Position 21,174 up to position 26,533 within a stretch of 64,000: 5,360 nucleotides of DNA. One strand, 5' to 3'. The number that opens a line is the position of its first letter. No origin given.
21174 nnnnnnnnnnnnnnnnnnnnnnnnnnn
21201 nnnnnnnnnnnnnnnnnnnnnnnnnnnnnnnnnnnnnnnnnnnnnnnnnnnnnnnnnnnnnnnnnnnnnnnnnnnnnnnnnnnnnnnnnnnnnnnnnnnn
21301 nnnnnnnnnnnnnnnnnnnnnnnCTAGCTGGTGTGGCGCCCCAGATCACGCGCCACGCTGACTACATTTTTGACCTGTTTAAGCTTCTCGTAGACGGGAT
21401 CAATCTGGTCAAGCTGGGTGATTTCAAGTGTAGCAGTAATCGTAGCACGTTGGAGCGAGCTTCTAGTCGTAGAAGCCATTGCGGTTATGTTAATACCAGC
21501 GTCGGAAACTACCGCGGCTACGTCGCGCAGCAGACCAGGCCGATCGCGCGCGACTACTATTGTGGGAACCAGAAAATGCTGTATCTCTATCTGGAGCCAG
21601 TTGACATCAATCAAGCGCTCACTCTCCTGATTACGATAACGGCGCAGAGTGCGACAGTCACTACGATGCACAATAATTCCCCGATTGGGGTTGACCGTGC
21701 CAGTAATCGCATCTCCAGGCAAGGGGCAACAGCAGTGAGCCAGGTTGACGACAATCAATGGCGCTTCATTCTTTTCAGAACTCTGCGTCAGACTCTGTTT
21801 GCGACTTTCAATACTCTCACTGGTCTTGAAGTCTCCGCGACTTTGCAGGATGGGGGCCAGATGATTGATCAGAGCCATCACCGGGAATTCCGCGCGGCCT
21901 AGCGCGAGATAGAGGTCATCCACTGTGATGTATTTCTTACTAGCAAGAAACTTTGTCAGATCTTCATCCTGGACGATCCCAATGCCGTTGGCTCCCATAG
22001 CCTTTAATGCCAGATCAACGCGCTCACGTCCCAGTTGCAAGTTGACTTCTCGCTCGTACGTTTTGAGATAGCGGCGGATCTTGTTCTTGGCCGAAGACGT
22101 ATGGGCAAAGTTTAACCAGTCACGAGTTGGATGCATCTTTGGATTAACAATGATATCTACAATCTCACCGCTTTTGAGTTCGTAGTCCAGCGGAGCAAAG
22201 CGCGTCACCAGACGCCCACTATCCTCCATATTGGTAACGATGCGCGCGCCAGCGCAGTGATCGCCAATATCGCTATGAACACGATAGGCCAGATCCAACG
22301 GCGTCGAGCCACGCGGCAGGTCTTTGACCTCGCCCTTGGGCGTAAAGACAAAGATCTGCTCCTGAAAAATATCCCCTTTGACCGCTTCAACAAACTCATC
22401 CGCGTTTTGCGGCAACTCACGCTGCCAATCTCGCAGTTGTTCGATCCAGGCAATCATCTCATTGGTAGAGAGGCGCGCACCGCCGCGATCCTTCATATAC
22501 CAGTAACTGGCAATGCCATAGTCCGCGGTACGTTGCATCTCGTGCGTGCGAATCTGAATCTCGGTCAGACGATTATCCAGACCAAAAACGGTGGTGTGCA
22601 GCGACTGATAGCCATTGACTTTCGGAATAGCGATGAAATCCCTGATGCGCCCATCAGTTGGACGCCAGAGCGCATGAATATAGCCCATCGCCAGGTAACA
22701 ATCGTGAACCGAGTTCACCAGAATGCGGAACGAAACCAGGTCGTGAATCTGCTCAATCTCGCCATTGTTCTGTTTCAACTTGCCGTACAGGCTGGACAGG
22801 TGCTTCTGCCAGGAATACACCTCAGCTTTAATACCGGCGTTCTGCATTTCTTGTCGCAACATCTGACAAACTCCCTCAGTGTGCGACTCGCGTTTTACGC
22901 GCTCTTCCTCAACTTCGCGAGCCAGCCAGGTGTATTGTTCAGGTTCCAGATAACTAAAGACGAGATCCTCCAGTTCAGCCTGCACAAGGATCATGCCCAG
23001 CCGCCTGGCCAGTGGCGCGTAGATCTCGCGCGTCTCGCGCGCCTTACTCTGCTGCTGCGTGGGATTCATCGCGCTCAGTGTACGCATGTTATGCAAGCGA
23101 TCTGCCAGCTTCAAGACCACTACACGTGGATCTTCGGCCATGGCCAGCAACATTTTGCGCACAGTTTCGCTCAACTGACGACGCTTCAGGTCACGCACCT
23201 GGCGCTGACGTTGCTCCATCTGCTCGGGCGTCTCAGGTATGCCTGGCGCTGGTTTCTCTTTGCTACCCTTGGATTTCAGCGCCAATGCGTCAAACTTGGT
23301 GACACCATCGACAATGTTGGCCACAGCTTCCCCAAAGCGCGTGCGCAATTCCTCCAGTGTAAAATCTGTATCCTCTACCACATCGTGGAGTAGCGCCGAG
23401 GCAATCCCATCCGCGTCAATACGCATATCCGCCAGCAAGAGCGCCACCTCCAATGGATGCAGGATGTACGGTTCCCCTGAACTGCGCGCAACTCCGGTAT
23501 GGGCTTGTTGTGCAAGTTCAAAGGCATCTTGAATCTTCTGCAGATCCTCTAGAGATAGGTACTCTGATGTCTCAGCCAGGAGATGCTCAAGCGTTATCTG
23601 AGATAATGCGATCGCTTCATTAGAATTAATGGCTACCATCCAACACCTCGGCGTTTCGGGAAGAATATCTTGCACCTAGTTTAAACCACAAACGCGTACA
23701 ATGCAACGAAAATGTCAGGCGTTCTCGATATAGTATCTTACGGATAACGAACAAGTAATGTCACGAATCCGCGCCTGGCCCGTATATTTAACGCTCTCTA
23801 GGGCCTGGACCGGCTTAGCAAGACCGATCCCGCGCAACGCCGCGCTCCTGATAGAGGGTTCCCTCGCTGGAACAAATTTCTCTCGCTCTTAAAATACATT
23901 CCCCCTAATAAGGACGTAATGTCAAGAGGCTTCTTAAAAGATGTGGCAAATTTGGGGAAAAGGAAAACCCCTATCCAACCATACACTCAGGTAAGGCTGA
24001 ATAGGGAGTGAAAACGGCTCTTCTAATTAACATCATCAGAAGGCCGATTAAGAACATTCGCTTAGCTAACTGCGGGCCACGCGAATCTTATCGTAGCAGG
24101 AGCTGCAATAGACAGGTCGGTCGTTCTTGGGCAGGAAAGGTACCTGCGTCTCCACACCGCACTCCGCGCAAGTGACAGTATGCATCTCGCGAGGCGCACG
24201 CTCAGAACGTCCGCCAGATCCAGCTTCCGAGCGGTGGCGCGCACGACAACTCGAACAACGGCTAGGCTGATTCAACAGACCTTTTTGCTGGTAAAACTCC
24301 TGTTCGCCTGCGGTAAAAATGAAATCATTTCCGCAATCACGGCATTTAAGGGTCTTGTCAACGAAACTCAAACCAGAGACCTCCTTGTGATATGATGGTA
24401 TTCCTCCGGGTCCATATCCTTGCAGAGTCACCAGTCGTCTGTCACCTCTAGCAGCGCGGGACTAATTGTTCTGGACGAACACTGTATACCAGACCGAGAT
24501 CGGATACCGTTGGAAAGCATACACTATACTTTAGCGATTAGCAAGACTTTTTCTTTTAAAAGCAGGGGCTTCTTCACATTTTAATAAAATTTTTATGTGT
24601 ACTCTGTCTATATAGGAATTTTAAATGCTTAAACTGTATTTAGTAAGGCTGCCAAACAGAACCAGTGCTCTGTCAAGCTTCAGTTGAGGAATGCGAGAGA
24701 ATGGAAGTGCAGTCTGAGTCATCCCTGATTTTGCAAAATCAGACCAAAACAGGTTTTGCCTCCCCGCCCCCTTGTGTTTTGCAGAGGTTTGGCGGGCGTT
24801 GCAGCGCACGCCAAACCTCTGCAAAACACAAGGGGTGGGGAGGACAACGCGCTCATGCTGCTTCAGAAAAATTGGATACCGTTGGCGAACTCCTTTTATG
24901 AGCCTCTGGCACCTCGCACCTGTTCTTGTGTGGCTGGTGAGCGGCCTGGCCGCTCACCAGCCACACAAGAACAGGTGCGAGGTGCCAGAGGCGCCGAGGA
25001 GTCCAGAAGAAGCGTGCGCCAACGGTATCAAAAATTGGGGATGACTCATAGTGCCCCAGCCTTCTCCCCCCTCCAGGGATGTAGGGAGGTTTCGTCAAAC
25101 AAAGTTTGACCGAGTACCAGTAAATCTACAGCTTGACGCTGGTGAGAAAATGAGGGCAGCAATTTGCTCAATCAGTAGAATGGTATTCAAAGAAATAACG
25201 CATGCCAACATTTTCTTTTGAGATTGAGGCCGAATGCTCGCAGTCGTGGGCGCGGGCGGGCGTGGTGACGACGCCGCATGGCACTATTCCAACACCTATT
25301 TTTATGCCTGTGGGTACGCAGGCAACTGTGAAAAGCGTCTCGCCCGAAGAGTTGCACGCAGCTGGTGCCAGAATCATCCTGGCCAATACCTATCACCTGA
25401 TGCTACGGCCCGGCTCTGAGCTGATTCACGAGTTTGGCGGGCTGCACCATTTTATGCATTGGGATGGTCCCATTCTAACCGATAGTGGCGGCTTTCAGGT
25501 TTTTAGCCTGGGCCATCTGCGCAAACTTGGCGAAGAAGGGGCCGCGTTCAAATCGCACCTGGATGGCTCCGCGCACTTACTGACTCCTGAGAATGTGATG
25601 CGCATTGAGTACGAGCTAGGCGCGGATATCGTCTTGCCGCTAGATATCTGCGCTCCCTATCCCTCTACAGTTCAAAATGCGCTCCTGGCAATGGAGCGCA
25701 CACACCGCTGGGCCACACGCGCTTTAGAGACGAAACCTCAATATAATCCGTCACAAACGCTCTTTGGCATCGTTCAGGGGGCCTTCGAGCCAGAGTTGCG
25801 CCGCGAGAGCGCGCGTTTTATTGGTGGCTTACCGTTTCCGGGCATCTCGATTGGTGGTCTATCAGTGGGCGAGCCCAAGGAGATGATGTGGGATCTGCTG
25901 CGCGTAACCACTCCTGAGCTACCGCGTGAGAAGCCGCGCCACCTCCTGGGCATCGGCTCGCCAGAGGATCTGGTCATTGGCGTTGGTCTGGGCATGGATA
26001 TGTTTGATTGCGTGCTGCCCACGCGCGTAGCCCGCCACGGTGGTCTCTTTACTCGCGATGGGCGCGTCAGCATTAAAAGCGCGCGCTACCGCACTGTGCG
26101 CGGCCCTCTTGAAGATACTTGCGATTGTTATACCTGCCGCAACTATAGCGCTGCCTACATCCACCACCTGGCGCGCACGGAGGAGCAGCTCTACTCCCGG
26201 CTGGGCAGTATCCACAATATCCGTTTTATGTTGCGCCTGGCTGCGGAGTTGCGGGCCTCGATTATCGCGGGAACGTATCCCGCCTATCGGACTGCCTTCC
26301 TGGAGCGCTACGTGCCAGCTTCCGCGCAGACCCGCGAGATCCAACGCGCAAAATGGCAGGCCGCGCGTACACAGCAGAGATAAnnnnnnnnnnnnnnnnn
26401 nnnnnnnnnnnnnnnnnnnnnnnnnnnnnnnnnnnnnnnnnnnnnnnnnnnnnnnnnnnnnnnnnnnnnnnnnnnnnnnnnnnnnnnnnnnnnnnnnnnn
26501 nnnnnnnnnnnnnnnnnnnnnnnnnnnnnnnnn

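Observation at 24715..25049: MITE-like, deeply palindromic repeat element (copy 1) between the zinc-ribbon gene and tgt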

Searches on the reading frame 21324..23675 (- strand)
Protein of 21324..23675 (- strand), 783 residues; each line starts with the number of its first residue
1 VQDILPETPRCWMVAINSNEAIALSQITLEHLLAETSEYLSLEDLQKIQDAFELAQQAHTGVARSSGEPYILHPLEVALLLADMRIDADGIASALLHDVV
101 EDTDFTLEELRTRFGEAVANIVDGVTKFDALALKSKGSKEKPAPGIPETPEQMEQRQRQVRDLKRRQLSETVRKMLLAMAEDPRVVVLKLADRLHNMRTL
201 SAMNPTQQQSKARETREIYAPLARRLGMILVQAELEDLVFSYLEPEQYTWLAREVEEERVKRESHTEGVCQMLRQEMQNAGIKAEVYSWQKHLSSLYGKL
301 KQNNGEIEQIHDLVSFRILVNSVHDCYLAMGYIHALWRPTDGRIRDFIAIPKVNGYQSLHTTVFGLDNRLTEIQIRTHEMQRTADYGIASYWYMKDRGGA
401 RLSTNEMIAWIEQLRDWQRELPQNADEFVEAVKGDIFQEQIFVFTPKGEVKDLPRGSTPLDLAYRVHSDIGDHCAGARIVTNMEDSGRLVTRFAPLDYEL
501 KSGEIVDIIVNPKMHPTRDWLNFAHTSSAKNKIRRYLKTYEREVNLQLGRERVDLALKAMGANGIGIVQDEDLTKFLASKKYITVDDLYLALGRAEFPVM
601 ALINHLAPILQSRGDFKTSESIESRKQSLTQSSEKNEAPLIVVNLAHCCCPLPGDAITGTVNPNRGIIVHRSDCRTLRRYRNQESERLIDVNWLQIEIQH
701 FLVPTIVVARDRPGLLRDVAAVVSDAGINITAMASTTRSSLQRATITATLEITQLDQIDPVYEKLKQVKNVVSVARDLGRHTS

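Call 55: search_protein_families(library=pfam, proteins=[window:21324-23675:-], max_evalue=0.01)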
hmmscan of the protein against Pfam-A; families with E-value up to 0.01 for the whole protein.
window:21324-23675:- (783 aa): 8 families
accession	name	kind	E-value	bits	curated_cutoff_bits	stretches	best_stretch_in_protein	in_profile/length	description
PF13328.12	HD_4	-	5.7e-48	163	27.2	1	51-228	1-155/156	HD domain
PF04607.23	RelA_SpoT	-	1.9e-32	112.3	27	1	290-397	3-111/113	Region found in RelA / SpoT proteins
PF02824.27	TGS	-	7.7e-18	64.7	22.2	1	441-509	1-59/60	TGS domain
PF13291.12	ACT_4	-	9.5e-16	58.7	27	1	701-776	5-80/80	ACT domain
PF01842.31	ACT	-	3.5e-10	39.9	27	1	706-768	4-64/66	ACT domain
PF01966.28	HD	-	1.3e-08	35.6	22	1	71-197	2-116/116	HD domain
PF19296.4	RelA_AH_RIS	-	2.7e-08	34.5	23.8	1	523-684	3-182/185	RelA/SpoT, AH and RIS domains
PF22629.2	ACT_AHAS_ss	-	2.8e-06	27.8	27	1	707-772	3-66/67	AHAS small subunit-like ACT domain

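Call 57: search_dna_similar(query=window:21324-23675:-, collection=plasmids, mode=protein, max_rows=15)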
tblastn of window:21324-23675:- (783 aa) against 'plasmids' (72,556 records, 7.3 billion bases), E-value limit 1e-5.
Records with a match: 233; places in all: 265; records where one place covers at least 80% of the query: 66.
Best place of each record, by identity: <60% 233.
By first word of the organism name: Escherichia 41; Enterobacter 15; Rickettsia 13; Klebsiella 12; Pseudomonas 12; Candidatus 11; Prescottella 9; Azospirillum 8; Salmonella 6; Acinetobacter 6; and 59 more.
By predicted mobility (MOB-suite, as given by PLSDB): non-mobilizable 189; mobilizable 34; conjugative 10.
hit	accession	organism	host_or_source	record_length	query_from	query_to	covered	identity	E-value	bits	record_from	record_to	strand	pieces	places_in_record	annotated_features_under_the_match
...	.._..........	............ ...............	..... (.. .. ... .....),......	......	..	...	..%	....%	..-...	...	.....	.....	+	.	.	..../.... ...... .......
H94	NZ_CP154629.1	Acetoanaerobium noterae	cell culture,Sludge of a digestion ...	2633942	24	776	96%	37.6%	2e-156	511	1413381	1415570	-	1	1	none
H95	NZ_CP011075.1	Brevibacillus laterosporus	Oryza sativa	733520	29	778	96%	37.4%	1e-158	518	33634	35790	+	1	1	bifunctional (p)ppGpp synthetase/guanosine-3',5'-bis(diphosphate) ...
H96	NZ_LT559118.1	Nonomuraea gerenzanensis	-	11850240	44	779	94%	37.3%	4e-146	482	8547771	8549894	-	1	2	none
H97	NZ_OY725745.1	Monoglobus pectinilyticus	-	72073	29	776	96%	36.3%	2e-146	483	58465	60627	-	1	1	bifunctional (p)ppGpp synthetase/guanosine-3',5'-bis(diphosphate) ...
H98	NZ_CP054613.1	Paenibacillus cellulosilyticus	cell culture,soil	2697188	29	783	96%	36.0%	3e-154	505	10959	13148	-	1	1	none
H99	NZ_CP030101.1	Listeria monocytogenes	Environment,water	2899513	27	776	96%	36.1%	5e-155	507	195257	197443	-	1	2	none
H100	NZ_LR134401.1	Listeria monocytogenes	Homo sapiens,Vein blood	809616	27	776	96%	36.0%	8e-154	504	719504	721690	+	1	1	bifunctional (p)ppGpp synthetase/guanosine-3',5'-bis(diphosphate) ...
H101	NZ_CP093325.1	Bacillus sp. N5-665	whole organism,peat soil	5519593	27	776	96%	36.0%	6e-150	493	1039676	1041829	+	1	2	none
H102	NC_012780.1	[Eubacterium] eligens ATCC 27750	-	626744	32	779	96%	35.7%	4e-144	476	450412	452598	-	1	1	bifunctional (p)ppGpp synthetase/guanosine-3',5'-bis(diphosphate) ...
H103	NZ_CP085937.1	Lachnospira eligens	-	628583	32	779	96%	35.7%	4e-144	476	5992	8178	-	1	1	bifunctional (p)ppGpp synthetase/guanosine-3',5'-bis(diphosphate) ...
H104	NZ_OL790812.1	Proteus mirabilis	-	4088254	29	777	96%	34.7%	2e-136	453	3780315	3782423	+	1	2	none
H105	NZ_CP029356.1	Azospirillum thermophilum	cell culture,hot spring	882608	43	780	94%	35.2%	2e-123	416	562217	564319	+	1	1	bifunctional (p)ppGpp synthetase/guanosine-3',5'-bis(diphosphate) ...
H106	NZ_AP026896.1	Aeromonas caviae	Microbe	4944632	29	776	96%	34.5%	1e-132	442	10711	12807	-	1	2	none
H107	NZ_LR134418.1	Legionella adelaidensis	environmental,Cooling tower water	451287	29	776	96%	34.4%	2e-128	430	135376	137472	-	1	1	spoT: bifunctional GTP diphosphokinase/guanosine-3',5'-bis pyrophosphate ...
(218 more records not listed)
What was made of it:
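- Tried and rejected: Uninformative, at most 38% identity (call 57).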

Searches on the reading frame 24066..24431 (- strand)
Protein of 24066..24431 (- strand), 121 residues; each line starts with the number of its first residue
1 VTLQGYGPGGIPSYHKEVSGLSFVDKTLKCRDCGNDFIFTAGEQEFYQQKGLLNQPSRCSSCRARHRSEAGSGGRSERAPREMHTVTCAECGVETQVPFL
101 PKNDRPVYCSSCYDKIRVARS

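Call 45: find_encoding_contigs(protein=window:24066-24431:-, flank=3000, max_places=6)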
Protein window:24066-24431:- (121 aa): no gene with exactly this product is on record in the collection.

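Call 55: search_protein_families(library=pfam, proteins=[window:24066-24431:-], max_evalue=0.01)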
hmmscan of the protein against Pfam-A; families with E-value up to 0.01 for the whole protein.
window:24066-24431:- (121 aa): 2 families
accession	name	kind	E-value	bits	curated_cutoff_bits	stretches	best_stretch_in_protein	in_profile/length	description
PF13451.12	zf_Tbcl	-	1.1e-21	76.9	24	1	25-68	2-45/48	Probable treble clef domain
PF23477.1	zf_Tbcl_2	-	1e-19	70.4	27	1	81-116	1-36/37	Probable treble clef zinc finger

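Call 101: find_encoding_contigs(protein=window:24069-24371:-, flank=2500, max_places=6)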
Protein seq(101 aa) (101 aa): 2 contigs read that carry it; 2 places shown.
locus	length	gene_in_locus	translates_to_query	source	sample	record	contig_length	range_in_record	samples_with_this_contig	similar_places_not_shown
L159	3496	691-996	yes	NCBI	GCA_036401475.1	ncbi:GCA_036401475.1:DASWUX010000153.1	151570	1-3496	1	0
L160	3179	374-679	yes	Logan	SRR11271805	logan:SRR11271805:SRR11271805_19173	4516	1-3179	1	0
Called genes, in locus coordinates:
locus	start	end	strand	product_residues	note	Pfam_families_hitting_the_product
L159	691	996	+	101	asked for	PF13451:zf_Tbcl, PF23477:zf_Tbcl_2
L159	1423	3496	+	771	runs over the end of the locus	PF13328:HD_4, PF01966:HD, PF04607:RelA_SpoT, PF02824:TGS, PF19296:RelA_AH (weak), PF28438:RelA_RIS, PF01842:ACT, PF13291:ACT_4, +1 more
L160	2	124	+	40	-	?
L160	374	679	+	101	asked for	PF13451:zf_Tbcl, PF23477:zf_Tbcl_2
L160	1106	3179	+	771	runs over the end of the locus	PF13328:HD_4, PF01966:HD, PF04607:RelA_SpoT, PF02824:TGS, PF19296:RelA_AH (weak), PF28438:RelA_RIS, PF01842:ACT, PF13291:ACT_4, +1 more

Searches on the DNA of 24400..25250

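Call 54: search_rna_families(source=window, start=24400, end=25250, threshold=evalue, max_evalue=1)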
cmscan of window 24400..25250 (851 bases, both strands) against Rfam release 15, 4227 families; matches with E-value up to 1: 23.
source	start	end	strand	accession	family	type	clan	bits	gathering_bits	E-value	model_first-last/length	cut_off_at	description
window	24887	25005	-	RF04110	MIR5084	Gene; miRNA;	-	57.8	110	1.4e-10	1-122/122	no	MIR5084 microRNA precursor family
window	24889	25001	+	RF04110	MIR5084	Gene; miRNA;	-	56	110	4.2e-10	1-122/122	no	MIR5084 microRNA precursor family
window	24910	24984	-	RF03872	MIR6426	Gene; miRNA;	-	51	96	2.9e-09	1-84/84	no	MIR6426 microRNA precursor family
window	24907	24987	-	RF03293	mir-4672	Gene; miRNA;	-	49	98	5.5e-09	1-81/81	no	mir-4672 microRNA precursor family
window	24907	24987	+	RF03293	mir-4672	Gene; miRNA;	-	46.9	98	2e-08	1-81/81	no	mir-4672 microRNA precursor family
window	24908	24986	-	RF03837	mir-3138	Gene; miRNA;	-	42.5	90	2e-05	1-82/82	no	mir-3138 microRNA precursor family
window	24754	24850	-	RF04087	MIR5565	Gene; miRNA;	-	41.1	80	1.3e-07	1-109/109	no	MIR5565 microRNA precursor family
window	24753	24848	+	RF04087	MIR5565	Gene; miRNA;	-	40.8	80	1.7e-07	1-109/109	no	MIR5565 microRNA precursor family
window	24768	24835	+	RF04240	mir-4716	Gene; miRNA;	-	39.5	76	1e-06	1-84/84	no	mir-4716 microRNA precursor family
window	24904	24990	-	RF00954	MIR1446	Gene; miRNA;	-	38.2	70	8.9e-07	1-105/105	no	MIR1446 microRNA precursor family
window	24761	24841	+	RF04132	mir-4436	Gene; miRNA;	-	37.2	74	4.1e-06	1-85/85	no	mir-4436 microRNA precursor family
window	24765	24838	-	RF00245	mir-19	Gene; miRNA;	CL00110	34.3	50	0.00014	1-79/79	no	mir-19 microRNA precursor family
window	24765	24838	+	RF00245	mir-19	Gene; miRNA;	CL00110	29.7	50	0.0019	1-79/79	no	mir-19 microRNA precursor family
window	24917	24977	+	RF00805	mir-351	Gene; miRNA;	-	29.3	70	0.00032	1-75/75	no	mir-351 microRNA precursor family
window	24771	24827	+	RF03823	mir-1814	Gene; miRNA;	-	28.1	90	0.0014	1-70/70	no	mir-1814 microRNA precursor family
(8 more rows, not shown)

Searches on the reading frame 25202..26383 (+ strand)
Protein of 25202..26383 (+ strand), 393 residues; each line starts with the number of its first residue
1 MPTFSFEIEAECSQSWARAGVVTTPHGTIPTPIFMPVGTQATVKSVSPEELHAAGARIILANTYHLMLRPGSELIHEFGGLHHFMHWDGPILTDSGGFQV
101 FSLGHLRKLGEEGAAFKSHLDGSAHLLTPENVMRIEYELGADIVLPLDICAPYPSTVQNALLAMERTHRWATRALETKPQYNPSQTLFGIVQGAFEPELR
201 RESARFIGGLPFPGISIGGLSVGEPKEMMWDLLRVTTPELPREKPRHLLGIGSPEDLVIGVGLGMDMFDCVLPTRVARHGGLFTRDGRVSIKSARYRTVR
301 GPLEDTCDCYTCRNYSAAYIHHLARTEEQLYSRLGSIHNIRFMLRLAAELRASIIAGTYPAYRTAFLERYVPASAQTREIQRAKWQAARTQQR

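Call 39: find_encoding_contigs(protein=window:25202-26383:+, flank=10000, max_places=4)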
Protein window:25202-26383:+ (393 aa): 3 contigs read that carry it; 2 places shown.
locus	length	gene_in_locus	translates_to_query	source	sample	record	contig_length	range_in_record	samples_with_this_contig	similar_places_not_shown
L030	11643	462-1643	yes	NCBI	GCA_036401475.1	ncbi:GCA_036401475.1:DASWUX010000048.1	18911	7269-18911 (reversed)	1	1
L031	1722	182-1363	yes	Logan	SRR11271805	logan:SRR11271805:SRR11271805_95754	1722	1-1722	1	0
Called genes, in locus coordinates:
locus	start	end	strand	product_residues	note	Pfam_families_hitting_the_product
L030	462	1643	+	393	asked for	PF01702:TGT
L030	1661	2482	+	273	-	PF21948:LplA-B_cat, PF03099:BPL_LplA_LipB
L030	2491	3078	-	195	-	PF03928:HbpS-like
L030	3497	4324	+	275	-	-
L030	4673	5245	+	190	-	PF00072:Response_reg, PF03861:ANTAR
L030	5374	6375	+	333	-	PF04468:PSP1, PF28472:PSP1_3rd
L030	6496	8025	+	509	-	PF01145:Band_7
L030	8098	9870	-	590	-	PF00009:GTP_EFTU, PF04548:AIG1 (weak), PF00350:Dynamin_N, PF01926:MMR_HSR1, PF00350:Dynamin_N, PF21808:Dynamin-like_hel_bact (faint)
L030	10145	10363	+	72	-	-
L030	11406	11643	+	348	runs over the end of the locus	-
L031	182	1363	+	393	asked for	PF01702:TGT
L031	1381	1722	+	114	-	?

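Call 70: list_cluster_members(proteins=[window:25202-26383:+, window:57703-58695:-])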
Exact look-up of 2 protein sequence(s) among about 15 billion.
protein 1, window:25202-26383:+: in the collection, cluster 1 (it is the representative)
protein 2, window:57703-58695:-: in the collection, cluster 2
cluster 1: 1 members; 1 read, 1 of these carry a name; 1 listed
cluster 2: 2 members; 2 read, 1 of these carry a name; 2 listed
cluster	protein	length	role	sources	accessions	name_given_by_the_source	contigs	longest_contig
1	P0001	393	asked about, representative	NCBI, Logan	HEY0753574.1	MAG TPA: tRNA guanosine(34) transglycosylase Tgt [Ktedonobacteraceae bacterium]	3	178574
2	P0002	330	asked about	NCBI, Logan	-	-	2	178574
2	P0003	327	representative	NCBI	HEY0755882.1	MAG TPA: methionyl-tRNA formyltransferase [Ktedonobacteraceae bacterium]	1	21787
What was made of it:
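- Ktedonobacteraceae (call 70).
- Tried and rejected: It was solved by the cluster look-up (call 70).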
